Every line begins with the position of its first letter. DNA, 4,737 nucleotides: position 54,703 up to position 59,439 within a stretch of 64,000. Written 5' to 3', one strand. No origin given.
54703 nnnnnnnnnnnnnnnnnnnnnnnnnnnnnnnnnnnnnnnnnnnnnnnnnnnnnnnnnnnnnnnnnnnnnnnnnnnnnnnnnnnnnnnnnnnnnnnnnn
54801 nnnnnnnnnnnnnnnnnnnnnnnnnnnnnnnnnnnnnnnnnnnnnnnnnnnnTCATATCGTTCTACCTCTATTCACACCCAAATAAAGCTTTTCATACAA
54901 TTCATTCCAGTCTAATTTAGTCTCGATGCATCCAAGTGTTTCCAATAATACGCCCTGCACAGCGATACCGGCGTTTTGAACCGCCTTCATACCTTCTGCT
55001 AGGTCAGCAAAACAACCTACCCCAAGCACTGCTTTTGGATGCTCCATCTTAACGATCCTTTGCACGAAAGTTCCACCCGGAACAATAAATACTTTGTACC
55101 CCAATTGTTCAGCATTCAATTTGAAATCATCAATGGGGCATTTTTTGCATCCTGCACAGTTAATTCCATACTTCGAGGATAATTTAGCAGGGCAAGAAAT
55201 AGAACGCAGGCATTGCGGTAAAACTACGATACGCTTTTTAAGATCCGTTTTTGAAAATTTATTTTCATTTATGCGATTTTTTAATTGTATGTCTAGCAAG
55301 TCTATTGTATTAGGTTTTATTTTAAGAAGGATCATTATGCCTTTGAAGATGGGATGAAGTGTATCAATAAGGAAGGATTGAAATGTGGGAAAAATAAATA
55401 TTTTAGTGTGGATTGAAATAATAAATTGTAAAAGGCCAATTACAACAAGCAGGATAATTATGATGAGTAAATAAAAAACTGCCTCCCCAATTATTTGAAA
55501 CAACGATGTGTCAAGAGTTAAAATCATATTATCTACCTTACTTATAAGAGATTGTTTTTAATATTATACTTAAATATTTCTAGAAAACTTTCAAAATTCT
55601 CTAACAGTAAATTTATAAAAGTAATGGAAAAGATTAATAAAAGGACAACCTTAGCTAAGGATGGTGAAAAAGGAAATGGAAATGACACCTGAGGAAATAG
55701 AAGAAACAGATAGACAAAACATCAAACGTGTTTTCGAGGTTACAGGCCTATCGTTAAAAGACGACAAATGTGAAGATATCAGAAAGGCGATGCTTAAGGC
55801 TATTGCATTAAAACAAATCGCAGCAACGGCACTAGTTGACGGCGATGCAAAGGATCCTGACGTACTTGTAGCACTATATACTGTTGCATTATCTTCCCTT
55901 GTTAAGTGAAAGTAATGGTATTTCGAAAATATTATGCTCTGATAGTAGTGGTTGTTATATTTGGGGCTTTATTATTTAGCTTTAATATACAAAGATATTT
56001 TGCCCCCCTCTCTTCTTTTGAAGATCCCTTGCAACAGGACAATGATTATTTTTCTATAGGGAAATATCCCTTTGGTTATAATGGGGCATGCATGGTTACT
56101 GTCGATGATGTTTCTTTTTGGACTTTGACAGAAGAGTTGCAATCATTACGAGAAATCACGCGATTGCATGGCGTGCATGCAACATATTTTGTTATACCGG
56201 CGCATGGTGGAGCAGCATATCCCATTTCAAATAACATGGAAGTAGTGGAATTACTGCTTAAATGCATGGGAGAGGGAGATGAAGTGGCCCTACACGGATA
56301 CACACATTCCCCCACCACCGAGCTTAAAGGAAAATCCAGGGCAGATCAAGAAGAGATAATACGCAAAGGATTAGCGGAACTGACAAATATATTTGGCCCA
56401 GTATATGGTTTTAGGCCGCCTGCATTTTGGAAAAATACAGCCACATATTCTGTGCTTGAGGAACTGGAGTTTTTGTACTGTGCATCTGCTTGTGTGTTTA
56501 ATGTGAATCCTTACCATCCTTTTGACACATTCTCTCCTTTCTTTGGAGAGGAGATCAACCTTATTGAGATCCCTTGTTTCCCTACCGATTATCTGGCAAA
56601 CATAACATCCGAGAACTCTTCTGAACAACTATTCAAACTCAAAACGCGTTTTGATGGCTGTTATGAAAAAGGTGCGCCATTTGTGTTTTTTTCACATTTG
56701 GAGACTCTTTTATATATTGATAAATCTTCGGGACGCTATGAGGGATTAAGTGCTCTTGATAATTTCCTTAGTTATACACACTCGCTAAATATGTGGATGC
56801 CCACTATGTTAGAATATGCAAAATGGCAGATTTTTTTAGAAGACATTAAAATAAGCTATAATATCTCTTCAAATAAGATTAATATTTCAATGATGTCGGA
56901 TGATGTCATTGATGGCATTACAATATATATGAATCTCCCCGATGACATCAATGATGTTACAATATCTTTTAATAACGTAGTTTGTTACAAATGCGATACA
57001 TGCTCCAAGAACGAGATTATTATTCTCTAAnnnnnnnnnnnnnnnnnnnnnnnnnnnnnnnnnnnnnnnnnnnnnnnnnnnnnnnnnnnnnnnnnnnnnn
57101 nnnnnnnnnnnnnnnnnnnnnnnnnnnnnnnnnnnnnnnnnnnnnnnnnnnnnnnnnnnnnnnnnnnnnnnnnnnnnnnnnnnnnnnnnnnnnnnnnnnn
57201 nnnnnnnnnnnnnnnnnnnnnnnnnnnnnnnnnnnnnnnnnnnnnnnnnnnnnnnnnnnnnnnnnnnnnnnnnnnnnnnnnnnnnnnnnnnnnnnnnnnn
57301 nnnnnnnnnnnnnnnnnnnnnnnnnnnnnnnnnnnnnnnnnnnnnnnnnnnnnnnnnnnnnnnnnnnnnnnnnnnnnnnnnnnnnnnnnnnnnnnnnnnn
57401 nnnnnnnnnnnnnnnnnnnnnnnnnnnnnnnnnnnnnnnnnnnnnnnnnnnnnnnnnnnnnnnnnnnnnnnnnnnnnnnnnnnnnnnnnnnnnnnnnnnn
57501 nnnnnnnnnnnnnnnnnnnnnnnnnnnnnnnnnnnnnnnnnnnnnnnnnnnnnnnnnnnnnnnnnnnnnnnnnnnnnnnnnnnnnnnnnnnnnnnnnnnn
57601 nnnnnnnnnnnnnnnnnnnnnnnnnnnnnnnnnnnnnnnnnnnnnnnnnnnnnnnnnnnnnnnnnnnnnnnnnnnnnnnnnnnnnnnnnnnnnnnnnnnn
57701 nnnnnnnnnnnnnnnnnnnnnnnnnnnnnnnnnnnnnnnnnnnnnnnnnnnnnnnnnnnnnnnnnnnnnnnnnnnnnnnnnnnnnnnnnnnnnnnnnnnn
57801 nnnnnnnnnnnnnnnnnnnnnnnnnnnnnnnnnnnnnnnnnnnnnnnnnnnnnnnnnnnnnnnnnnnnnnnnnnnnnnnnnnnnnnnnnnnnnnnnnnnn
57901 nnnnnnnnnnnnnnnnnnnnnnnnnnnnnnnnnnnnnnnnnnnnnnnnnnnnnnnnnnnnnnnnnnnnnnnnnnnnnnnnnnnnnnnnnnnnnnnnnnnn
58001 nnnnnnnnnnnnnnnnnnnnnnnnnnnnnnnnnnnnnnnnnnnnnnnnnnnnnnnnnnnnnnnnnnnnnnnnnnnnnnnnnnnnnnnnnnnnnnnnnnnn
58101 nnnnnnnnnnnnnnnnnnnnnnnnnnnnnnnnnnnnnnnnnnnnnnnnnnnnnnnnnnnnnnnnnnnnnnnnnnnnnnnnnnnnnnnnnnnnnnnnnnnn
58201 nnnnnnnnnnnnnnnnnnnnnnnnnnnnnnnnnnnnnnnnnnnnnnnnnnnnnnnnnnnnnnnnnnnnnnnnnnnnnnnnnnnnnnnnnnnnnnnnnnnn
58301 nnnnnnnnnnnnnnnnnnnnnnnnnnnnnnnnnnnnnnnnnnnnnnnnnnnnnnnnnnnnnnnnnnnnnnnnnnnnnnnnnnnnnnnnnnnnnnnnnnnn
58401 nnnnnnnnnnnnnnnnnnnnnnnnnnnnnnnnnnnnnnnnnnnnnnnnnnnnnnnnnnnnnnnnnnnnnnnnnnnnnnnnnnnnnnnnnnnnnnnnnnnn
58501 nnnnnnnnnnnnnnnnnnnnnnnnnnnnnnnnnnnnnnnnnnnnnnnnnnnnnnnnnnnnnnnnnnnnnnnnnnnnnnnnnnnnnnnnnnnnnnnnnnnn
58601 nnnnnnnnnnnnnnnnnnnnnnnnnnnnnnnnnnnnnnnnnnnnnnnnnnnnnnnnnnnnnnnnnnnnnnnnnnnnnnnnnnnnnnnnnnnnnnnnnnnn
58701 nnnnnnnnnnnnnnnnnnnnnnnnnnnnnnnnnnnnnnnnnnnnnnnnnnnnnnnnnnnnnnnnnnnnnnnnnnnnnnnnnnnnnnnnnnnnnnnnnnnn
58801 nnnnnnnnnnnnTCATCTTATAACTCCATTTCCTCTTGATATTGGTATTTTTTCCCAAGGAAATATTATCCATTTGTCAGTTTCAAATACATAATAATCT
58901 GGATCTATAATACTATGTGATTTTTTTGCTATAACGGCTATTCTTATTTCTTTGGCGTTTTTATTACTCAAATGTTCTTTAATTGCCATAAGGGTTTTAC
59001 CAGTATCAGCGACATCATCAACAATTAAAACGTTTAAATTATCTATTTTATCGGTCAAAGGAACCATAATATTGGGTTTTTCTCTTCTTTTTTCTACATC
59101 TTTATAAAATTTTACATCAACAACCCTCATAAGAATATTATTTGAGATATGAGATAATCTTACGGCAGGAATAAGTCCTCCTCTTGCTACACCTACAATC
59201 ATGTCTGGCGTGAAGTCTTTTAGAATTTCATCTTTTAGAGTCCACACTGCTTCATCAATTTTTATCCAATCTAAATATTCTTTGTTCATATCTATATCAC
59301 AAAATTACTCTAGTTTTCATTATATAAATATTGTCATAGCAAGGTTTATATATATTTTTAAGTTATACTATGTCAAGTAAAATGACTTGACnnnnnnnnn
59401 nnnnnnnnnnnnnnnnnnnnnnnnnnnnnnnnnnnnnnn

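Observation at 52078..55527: Membrane redox module: NapH-like polyferredoxin fusion + thioredoxin-like protein + DUF116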

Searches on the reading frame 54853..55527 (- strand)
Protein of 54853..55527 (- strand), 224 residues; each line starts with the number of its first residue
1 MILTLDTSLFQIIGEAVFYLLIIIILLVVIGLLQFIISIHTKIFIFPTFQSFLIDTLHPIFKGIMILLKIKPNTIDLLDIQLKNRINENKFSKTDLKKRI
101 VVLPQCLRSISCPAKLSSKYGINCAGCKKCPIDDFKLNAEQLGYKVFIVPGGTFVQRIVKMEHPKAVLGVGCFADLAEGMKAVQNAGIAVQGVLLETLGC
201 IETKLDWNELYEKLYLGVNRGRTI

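Call 3: search_protein_families(library=pfam, proteins=[window:54853-55527:-], max_evalue=0.01)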
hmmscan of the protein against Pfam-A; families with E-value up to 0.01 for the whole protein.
window:54853-55527:- (224 aa): 1 family
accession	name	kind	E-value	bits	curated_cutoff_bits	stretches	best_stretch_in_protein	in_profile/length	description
PF01976.22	DUF116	-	4.1e-46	156.7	25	1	60-213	2-154/155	Protein of unknown function DUF116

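Call 4: search_protein_families(library=ncbifam, proteins=[window:54853-55527:-], max_evalue=0.01)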
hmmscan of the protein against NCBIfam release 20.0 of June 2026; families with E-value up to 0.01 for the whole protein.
window:54853-55527:- (224 aa): 0 families

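Call 39: find_homologous_proteins(query=window:54853-55527:-, max_evalue=0.001)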
Query window:54853-55527:- (224 aa): 44 proteins with E <= 0.001 among 545 candidates.
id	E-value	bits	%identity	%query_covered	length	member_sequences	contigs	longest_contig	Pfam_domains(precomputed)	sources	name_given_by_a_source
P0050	6.3e-142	489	100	100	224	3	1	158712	PF01976.24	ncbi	-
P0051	1.3e-85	305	63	96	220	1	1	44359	PF01976.24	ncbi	ncbi:MAG: DUF116 domain-containing protein [Candidatus Methanofastidiosia archaeon]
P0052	3.7e-82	293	60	95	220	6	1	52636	PF01976.24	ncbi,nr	ncbi:DUF116 domain-containing protein [archaeon]|nr:MAG: DUF116 domain-containing protein [archaeon]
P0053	1.6e-80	288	58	96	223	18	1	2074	PF01976.24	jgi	-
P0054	3.9e-80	287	61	99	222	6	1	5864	PF01976.24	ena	-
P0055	1.4e-78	282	60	97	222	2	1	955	PF01976.24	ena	-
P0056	4.1e-73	264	54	97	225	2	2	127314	PF01976.24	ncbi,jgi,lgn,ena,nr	ncbi:MAG TPA: DUF116 domain-containing protein [Candidatus Methanofastidiosa archaeon]|nr:DUF116 dom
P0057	5.8e-71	257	57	82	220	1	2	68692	PF01976.24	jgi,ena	-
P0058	5.6e-70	253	53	99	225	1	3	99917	PF01976.24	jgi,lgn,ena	-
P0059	2.3e-61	225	50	94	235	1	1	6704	PF01976.24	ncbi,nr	ncbi:MAG: DUF116 domain-containing protein [Euryarchaeota archaeon]|nr:DUF116 domain-containing prot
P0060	3.4e-58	215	47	96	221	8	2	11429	PF01976.24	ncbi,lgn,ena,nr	ncbi:MAG: DUF116 domain-containing protein [Methanomicrobia archaeon]|nr:DUF116 domain-containing pr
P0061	7.3e-58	214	51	84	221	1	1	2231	PF01976.24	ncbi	-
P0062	1.0e-57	213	47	94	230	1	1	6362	PF01976.24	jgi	jgi:hypothetical protein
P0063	1.8e-57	213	46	96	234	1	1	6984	PF01976.24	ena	-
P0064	1.5e-56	210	48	94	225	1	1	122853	PF01976.24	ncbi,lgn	-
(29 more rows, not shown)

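Call 41: find_related_loci(query=A4, collection=genome_contigs, flank=6000)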
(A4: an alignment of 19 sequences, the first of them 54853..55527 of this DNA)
Query A4 (224 aa) in genome_contigs; peptide patterns used: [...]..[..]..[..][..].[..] (x = any residue, [..] = any of these).
321 stretches matched a pattern; 309 encode a relative of the query (tblastn E <= 1e-3); the best 80 are kept; 80 distinct loci.
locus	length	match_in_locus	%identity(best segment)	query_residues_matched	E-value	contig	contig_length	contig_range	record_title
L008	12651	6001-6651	59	8-224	1e-80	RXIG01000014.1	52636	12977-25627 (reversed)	MAG: archaeon isolate NM3 k119_51725_flag_0_multi_47.8100_len_52636, whole genome shotgun sequence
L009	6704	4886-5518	50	10-220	5e-63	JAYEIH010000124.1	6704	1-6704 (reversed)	MAG: Methanobacteriota archaeon isolate MAG196 MAG196_124, whole genome shotgun sequence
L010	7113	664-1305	47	10-223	1e-62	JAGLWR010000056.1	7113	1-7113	MAG: Methanomicrobia archaeon isolate RS_12_29 ZL285.bin.29.fa_56, whole genome shotgun sequence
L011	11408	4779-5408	48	10-219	1e-61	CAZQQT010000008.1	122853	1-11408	MAG TPA_asm: uncultured Thermococci archaeon isolate SRP141376_co1_33 genome assembly, contig: NODE_338_length_122853_co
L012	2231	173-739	51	31-219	3e-58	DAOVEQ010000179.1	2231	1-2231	MAG TPA_asm: Thermococci archaeon isolate CSMAG_1087 CSMAG_1087_k141_3576887_length_2231_cov_37.2785, whole genome shotg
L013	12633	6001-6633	46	10-220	3e-57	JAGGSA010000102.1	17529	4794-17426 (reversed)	MAG: Methanomicrobia archaeon isolate AUK010 PB_MANV_010_c_000000000137, whole genome shotgun sequence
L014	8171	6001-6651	39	1-219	5e-55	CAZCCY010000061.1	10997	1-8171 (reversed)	MAG TPA_asm: uncultured Methanosarcinales archaeon isolate SRP216583_co2_137 genome assembly, contig: NODE_4940_length_1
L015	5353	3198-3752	50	35-219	1e-53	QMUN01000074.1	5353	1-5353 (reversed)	MAG: Thermococci archaeon isolate B48_G16 B48_Guay16_scaffold_16602, whole genome shotgun sequence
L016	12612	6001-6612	42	8-212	6e-53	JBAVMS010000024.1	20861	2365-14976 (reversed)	MAG: Candidatus Methanoperedens sp. isolate MFD03797_ilm_asm_bin16 k127_24438, whole genome shotgun sequence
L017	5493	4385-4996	41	8-212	5e-53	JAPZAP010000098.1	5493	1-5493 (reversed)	MAG: Candidatus Methanoperedens sp. isolate SR-VP_0-2cm_41_45 SR-VP_0-2_scaffold_141_5403764, whole genome shotgun seque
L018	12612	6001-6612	41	8-212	9e-53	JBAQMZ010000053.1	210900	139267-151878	MAG: Candidatus Methanoperedens sp. isolate MFD12050_ilm_asm_bin25 k127_8134, whole genome shotgun sequence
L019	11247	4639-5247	42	9-212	9e-53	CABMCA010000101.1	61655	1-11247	uncultured archaeon isolate LFW-24 genome assembly, contig: LFW24_72, whole genome shotgun sequence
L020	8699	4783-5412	42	1-212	9e-53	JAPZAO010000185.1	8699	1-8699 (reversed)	MAG: Candidatus Methanoperedens sp. isolate SR-VP_26_10_2019_2_100cm_44_46 SR-VP_26_10_2019_2_100cm_scaffold_7664, whole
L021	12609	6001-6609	42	9-212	1e-52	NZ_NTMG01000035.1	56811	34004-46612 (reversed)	Candidatus Methanoperedens sp. BLZ2 CMPBLZ2contig_382, whole genome shotgun sequence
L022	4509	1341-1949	42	9-212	1e-52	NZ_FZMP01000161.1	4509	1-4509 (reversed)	Candidatus Methanoperedens nitroreducens isolate Mnv1, whole genome shotgun sequence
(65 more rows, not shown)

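Call 57: search_solved_structures(query=A4, max_evalue=1)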
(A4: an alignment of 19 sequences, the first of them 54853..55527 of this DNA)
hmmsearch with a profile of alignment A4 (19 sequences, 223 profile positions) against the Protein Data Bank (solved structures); distinct sequences matched with E-value up to 1: 1.
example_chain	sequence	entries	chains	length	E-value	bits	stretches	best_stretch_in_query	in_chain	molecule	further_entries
1uuf_A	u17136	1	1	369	0.59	12.9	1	119-181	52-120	ZINC-TYPE ALCOHOL DEHYDROGENASE-LIKE PROTEIN YAHK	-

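Call 64: predict_structure(alignment_id=A6)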
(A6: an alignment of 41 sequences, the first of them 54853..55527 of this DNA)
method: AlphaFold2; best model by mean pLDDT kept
length: 224 residues; sequences in the alignment: 41
mean_pLDDT: 89.5   pTM: 0.83
mean pLDDT of the five models: 89.5, 89.0, 88.0, 86.6, 86.1
residues with pLDDT >= 90: 137; 70-90: 77; 50-70: 7; < 50: 3
segments of 3 or more residues with pLDDT < 50: 222-224
pLDDT, mean of each block of 10 residues (from residue 1): 70 93 89 83 84 87 86 88 95 97 94 89 91 95 96 91 98 93 94 92 93 90 45
secondary structure, 60 per line:
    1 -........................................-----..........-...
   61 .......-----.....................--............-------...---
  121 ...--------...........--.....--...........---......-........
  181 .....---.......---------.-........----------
elements in order: H2-41 H47-56 H58-67 H73-93 E99-104 E115-117 E121-123 H132-142 E145-149 H152-162 E166-171 H173-185 E189-195 H207-214

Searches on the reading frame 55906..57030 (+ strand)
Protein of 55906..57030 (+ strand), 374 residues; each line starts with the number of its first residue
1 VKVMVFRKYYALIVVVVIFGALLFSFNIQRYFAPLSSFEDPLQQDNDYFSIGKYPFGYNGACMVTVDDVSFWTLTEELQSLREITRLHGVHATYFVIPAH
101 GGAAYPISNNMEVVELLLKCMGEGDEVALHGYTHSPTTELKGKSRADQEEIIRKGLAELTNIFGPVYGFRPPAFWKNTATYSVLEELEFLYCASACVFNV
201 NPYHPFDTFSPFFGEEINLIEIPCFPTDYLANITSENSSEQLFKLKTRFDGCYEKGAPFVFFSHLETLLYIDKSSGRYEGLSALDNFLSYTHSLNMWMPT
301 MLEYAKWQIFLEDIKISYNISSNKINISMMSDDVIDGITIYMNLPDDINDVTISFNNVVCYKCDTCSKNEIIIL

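Call 3: search_protein_families(library=pfam, proteins=[window:55906-57030:+], max_evalue=0.01)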
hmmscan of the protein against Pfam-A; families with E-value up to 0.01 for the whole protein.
window:55906-57030:+ (374 aa): 2 families
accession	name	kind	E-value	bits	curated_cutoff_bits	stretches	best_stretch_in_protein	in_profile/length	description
PF10096.14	DUF2334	-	3.8e-17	63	26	1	63-202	3-153/203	Uncharacterized protein conserved in bacteria (DUF2334)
PF01522.26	Polysacc_deac_1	-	1.3e-06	28.8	23.1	1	63-189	10-121/124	Polysaccharide deacetylase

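Call 4: search_protein_families(library=ncbifam, proteins=[window:55906-57030:+], max_evalue=0.01)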
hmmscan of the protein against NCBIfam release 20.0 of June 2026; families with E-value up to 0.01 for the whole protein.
window:55906-57030:+ (374 aa): 2 families
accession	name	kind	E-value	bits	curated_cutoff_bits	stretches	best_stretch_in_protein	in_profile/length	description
NF053788.1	GlcNAc_PG_deac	equivalog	5e-10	39.2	280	1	62-135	3-75/241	N-acetylglucosaminyl phosphatidylglycerol deacetylase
TIGR03006.1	pepcterm_polyde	equivalog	1.2e-05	24.5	276.2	1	114-224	63-176/272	XrtA system polysaccharide deacetylase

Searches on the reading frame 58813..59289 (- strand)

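Call 83: search_protein_families(library=pfam, proteins=[window:58813-59289:-], max_evalue=0.001)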
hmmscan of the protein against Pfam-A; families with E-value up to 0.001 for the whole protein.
window:58813-59289:- (158 aa): 2 families
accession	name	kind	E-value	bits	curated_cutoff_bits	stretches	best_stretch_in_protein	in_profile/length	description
PF00156.33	Pribosyltran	-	1.5e-26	93.1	26.3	1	3-145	3-151/158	Phosphoribosyl transferase domain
PF14681.12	UPRTase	-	6.7e-07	29.4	27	1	28-120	67-156/206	Uracil phosphoribosyltransferase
